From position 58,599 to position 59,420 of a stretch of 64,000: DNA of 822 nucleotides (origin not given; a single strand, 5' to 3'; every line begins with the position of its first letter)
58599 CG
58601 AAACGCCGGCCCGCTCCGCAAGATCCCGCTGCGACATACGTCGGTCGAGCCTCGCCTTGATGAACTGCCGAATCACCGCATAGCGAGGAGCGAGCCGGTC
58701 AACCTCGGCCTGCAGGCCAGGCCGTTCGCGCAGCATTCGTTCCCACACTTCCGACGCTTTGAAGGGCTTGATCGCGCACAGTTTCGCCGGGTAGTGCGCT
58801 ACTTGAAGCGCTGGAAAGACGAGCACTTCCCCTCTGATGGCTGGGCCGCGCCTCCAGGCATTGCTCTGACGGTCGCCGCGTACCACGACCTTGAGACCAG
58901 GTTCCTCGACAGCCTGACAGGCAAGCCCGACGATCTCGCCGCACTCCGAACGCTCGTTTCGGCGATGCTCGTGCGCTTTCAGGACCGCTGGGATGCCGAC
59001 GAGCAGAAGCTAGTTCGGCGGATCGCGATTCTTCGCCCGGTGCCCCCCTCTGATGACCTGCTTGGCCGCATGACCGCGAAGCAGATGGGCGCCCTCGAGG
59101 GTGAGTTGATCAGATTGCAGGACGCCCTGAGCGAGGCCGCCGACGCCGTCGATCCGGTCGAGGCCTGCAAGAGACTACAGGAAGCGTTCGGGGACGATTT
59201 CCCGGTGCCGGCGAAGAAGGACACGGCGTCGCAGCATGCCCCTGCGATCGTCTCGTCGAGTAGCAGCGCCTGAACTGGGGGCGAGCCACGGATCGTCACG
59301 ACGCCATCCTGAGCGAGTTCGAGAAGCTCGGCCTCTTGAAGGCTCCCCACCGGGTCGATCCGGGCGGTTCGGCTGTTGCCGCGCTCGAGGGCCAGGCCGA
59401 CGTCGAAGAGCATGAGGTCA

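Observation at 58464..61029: Decayed CBASS type II-like module: XRE regulator, CD-NTase C-domain fragment, E2-like gene, then IS-C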

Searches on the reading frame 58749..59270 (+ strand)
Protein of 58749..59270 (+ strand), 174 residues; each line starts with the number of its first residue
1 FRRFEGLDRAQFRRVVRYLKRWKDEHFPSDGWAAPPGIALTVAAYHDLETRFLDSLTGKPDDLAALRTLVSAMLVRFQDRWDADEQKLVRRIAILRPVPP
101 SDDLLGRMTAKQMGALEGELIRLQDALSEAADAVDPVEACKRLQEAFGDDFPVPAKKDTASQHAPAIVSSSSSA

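Call 9: find_homologous_proteins(query=window:58749-59270:+)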
Query window:58749-59270:+ (174 aa): 28 proteins with E <= 0.001 among 399 candidates.
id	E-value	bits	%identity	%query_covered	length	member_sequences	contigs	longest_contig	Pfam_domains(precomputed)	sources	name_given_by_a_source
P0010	3.4e-58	215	61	100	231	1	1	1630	-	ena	-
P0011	3.7e-58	215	60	100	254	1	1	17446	-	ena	-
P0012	1.0e-51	194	57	99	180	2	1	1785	-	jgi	jgi:hypothetical protein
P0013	8.2e-51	191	56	100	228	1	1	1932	PF21713.3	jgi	jgi:hypothetical protein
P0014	1.1e-46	177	52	96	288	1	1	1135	PF21654.4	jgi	jgi:hypothetical protein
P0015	9.4e-36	142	49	96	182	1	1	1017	-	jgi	jgi:hypothetical protein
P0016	1.6e-35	141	49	100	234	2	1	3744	-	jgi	jgi:hypothetical protein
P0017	2.3e-34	137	47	98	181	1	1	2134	PF21713.3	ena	-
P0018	5.0e-26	110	45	95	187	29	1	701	PF21713.3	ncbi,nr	ncbi:TPA: nucleotidyltransferase, partial [Klebsiella pneumoniae]|nr:nucleotidyltransferase [Klebsie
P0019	2.7e-25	108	47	85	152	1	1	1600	-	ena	-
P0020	2.9e-23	101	44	84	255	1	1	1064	-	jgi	-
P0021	3.3e-21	94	40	84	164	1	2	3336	-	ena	-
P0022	1.0e-20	93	40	94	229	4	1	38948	-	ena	-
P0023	2.3e-20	92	43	87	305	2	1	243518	PF18144.8,PF21654.4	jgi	jgi:hypothetical protein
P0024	4.1e-20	91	36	87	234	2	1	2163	-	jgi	-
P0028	2.1e-19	88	37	87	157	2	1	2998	PF21713.3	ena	-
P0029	2.2e-18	85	38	98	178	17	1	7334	-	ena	-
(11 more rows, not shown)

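Call 10: find_encoding_contigs(protein=P0011, flank=8000, max_places=4)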
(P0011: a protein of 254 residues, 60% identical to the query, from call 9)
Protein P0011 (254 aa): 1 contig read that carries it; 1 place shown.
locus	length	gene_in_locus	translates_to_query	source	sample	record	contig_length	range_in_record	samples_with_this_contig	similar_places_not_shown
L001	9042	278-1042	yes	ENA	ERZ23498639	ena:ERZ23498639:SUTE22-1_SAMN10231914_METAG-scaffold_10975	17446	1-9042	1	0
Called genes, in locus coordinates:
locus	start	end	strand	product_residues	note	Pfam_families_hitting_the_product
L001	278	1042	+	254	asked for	-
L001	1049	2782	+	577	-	PF14461:Prok-E2_B, PF00899:ThiF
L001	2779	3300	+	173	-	PF14464:Prok-JAB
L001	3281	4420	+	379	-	PF18145:SAVED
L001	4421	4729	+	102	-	PF26761:Acb5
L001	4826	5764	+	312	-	PF20796:PDDEXK_13, PF22558:REase-ARP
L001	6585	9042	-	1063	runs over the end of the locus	PF19587:DUF6094, PF00271:Helicase_C (weak)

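Call 20: find_encoding_contigs(protein=P0029, flank=5000, max_places=4)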
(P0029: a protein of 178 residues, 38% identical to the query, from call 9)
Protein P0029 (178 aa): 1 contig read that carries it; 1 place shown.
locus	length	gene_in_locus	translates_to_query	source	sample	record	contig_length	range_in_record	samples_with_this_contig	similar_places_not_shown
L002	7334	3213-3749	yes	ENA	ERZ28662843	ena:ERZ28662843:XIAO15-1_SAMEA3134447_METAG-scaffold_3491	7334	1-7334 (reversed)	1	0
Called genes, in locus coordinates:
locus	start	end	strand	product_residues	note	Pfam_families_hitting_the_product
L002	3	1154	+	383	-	?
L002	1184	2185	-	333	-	PF13304:AAA_21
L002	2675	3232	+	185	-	-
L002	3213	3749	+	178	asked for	-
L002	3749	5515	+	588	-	PF14461:Prok-E2_B, PF00899:ThiF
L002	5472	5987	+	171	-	PF14464:Prok-JAB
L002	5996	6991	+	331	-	PF18145:SAVED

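Call 21: find_encoding_contigs(protein=P0021, flank=4000, max_places=3)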
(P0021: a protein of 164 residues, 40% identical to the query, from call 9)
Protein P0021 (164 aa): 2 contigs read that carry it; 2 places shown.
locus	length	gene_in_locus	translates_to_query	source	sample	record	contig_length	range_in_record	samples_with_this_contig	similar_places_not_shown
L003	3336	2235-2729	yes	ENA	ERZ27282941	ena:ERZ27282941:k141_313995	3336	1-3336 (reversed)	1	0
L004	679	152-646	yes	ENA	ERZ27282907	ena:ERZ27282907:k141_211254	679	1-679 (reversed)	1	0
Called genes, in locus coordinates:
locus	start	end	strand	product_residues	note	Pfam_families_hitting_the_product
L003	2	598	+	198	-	?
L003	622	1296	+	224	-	PF18144:SMODS (faint), PF21654:DncV-like_NTFase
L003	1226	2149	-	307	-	PF12760:Zn_ribbon_IS1595, PF12762:DDE_Tnp_IS1595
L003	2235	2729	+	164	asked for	-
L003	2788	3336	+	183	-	?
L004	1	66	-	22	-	?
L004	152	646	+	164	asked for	-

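Call 22: find_encoding_contigs(protein=P0016, flank=4000, max_places=3)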
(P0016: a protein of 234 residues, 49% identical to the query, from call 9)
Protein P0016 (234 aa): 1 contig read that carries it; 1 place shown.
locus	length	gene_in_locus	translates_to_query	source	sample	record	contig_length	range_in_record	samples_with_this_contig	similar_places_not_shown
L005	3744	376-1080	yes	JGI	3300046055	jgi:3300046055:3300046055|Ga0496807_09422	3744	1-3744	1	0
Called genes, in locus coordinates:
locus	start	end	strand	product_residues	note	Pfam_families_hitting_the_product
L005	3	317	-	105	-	?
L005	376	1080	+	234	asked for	-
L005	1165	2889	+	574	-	PF14461:Prok-E2_B, PF00899:ThiF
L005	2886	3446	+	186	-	PF14464:Prok-JAB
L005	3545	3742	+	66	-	?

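Call 23: find_encoding_contigs(protein=P0010, flank=4000, max_places=3)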
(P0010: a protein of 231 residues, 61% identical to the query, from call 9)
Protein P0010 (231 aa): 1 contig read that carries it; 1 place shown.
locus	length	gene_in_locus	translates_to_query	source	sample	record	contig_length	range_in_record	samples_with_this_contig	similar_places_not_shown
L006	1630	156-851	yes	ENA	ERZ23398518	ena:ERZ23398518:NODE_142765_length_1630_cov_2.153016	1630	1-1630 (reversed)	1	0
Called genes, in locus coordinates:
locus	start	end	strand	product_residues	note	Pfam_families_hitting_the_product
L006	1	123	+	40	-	?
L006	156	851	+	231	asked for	-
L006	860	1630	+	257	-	?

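Call 24: find_encoding_contigs(protein=P0013, flank=4000, max_places=3)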
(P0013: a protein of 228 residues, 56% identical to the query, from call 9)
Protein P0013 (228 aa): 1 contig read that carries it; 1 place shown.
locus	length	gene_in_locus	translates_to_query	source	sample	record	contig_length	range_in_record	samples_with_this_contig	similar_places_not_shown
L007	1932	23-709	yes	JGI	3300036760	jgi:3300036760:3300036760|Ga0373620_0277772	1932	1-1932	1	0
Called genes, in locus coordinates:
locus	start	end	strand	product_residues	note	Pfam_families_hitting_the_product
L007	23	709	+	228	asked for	PF21713:DncV_C (weak)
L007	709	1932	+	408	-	?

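Call 34: search_solved_structures(query=window:58749-59270:+, max_evalue=0.01, show_alignments=1)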
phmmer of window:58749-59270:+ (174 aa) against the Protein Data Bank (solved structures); distinct sequences matched with E-value up to 0.01: 3.
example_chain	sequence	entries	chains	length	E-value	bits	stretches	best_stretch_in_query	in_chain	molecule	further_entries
8ysc_A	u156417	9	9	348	1.4e-35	126.4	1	3-173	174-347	Nucleotidyltransferase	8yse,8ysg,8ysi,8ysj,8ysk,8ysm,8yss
8ysd_A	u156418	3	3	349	1.4e-35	126.3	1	3-173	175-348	Nucleotidyltransferase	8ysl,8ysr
8ysn_A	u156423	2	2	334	1.5e-28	103.4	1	3-173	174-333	Nucleotidyltransferase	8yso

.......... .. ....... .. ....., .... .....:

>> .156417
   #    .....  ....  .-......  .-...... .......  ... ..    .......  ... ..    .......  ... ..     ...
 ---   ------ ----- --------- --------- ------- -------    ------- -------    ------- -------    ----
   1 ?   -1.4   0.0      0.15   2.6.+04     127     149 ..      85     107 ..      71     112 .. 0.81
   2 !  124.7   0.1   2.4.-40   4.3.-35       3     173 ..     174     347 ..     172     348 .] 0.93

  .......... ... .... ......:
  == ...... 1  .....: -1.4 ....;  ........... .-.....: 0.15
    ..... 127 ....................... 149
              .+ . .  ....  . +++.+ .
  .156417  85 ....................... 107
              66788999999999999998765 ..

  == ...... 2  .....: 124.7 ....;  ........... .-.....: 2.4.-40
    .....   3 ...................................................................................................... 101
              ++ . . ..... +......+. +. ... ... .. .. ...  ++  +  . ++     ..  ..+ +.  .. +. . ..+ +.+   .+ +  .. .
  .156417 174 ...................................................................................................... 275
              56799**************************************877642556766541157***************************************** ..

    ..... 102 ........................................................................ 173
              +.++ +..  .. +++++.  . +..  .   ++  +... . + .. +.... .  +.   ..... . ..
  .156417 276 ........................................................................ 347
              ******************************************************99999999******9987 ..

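Call 44: search_protein_families(library=pfam, proteins=[L001:3281-4420:+], max_evalue=0.001)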
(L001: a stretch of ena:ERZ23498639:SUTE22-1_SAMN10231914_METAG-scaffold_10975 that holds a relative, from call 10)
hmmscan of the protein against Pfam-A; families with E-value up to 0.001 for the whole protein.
L001:3281-4420:+ (379 aa): 1 family
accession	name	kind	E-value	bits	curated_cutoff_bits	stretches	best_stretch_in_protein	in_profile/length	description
PF18145.6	SAVED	-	7.1e-45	153.5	26.2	1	203-378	17-189/190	SMODS-associated and fused to various effectors sensor domain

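Call 51: find_encoding_contigs(protein=P0012, flank=3000, max_places=3)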
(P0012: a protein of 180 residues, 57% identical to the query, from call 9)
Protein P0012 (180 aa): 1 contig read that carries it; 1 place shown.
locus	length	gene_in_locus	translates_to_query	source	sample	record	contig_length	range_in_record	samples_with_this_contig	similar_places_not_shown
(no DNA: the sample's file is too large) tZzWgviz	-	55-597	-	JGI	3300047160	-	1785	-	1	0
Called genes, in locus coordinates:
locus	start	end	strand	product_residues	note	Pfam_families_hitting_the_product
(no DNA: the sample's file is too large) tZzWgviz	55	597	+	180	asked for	-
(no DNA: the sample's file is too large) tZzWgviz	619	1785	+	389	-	?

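Call 52: find_encoding_contigs(protein=P0017, flank=3000, max_places=3)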
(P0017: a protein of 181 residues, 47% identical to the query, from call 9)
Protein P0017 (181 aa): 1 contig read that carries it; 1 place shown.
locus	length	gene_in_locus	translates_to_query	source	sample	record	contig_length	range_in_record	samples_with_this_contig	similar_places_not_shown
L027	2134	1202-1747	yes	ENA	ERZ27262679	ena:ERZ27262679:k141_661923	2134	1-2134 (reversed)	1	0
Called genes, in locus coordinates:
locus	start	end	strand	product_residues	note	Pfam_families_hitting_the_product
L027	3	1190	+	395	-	?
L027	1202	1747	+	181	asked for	PF21713:DncV_C (faint)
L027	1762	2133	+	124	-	?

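Call 53: find_encoding_contigs(protein=P0028, flank=3000, max_places=3)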
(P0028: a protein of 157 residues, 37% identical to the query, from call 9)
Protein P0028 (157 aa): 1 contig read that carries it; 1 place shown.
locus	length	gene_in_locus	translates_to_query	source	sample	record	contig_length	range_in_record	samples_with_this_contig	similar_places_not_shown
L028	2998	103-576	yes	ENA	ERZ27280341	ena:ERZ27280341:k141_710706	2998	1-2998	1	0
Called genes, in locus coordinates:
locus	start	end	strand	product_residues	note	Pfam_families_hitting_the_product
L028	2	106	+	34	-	?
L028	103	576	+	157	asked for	PF21713:DncV_C (faint)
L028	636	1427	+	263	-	PF07638:Sigma70_ECF, PF08281:Sigma70_r4_2 (weak)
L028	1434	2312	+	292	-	PF00069:Pkinase, PF07714:PK_Tyr_Ser-Thr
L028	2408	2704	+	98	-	PF13031:DUF3892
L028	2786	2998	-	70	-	?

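Call 54: search_protein_families(library=pfam, proteins=[L027:3-1190:+, L027:1202-1747:+, L027:1762-2133:+, L003:1226-2149:-, L028:2-106:+], max_evalue=0.01)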
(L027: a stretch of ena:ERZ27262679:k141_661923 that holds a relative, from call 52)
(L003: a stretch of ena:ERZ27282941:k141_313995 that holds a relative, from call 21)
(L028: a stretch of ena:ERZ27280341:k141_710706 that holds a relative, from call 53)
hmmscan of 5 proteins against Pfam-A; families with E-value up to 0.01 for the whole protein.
L027:3-1190:+ (395 aa): 1 family
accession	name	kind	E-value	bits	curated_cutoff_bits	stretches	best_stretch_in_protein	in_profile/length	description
PF01609.27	DDE_Tnp_1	-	7e-05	23.1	23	1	114-306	35-198/200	Transposase DDE domain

L027:1202-1747:+ (181 aa): 1 family
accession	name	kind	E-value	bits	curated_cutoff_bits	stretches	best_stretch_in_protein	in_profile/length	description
PF21713.2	DncV_C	-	3.9e-06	27.2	28.4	0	14-49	1-33/135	Cyclic GMP-AMP synthase, C-terminal domain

L027:1762-2133:+ (124 aa): 1 family
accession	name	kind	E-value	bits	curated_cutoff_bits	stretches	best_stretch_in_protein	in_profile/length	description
PF14461.11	Prok-E2_B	-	9.2e-13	48.8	25.4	1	34-122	22-109/135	Prokaryotic E2 family B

L003:1226-2149:- (307 aa): 2 families
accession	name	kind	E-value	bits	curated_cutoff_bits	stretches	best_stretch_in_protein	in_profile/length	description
PF12762.13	DDE_Tnp_IS1595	-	2.5e-26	93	27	1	126-276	7-153/153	ISXO2-like transposase domain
PF12760.12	Zn_ribbon_IS1595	-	9.2e-13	48.4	25.4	1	3-49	1-45/46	Transposase zinc-ribbon domain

L028:2-106:+ (34 aa): 0 families

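Call 58: search_protein_families(library=ncbifam, proteins=[window:58749-59270:+], max_evalue=0.001)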
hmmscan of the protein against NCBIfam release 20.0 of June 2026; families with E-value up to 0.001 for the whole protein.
window:58749-59270:+ (174 aa): 2 families
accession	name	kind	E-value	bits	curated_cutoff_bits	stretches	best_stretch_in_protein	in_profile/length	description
NF041078.1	cGAS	equivalog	3.1e-16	59.4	150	1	10-152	219-339/339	CBASS cGAMP synthase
NF041116.1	CBASS_cyclase_a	equivalog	2e-05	23.9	200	1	9-151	172-317/317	CBASS oligonucleotide cyclase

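Call 72: search_protein_families(library=pfam, proteins=[L001:4421-4729:+], max_evalue=0.01)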
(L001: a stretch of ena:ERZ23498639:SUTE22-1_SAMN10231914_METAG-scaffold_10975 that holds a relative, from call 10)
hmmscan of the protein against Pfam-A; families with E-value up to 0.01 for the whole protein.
L001:4421-4729:+ (102 aa): 0 families

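Call 80: find_related_loci(query=A3, collection=metagenome_contigs, flank=4000)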
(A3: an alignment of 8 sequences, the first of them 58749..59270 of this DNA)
Query A3 (174 aa) in metagenome_contigs; peptide patterns used: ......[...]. (x = any residue, [..] = any of these).
371 stretches matched a pattern; 277 encode a relative of the query (tblastn E <= 1e-3); the best 80 are kept; 80 distinct loci.
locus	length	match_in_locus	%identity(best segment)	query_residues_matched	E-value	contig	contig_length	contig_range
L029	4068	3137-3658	59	1-174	7e-63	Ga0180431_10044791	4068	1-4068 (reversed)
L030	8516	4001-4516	59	3-174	7e-62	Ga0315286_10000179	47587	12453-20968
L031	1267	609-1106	59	9-174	1e-62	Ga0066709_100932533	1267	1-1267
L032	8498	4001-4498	57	3-168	2e-59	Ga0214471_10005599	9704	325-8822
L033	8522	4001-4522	55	1-174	8e-56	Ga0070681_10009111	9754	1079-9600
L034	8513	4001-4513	55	5-174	1e-55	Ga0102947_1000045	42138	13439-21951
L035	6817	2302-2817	55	3-174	9e-54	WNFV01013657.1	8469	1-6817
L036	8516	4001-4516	55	3-174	9e-54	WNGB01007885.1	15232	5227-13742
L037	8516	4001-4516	55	3-174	9e-54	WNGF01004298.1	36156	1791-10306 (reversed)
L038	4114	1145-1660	55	3-174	8e-54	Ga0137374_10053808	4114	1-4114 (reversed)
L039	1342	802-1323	52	1-174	2e-55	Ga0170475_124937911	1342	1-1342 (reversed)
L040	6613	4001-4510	56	5-174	1e-52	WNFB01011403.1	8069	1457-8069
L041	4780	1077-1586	56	5-174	1e-52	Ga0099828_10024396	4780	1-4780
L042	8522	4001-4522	58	1-174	1e-51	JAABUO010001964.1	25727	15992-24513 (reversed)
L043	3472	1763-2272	57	5-174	2e-51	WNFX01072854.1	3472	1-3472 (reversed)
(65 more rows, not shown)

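Call 84: find_related_loci(query=A3, collection=viral_contigs, flank=4000)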
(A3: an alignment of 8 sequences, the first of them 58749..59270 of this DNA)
Query A3 (174 aa) in viral_contigs; peptide patterns used: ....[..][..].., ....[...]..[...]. (x = any residue, [..] = any of these).
21 stretches matched a pattern; 3 encode a relative of the query (tblastn E <= 1e-3); 3 distinct loci.
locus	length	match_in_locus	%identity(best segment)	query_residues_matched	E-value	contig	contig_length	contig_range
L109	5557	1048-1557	44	5-174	3e-41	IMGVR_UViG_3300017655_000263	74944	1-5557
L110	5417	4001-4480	34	8-174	8e-25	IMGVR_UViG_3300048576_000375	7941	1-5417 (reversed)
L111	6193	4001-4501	31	5-174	8e-22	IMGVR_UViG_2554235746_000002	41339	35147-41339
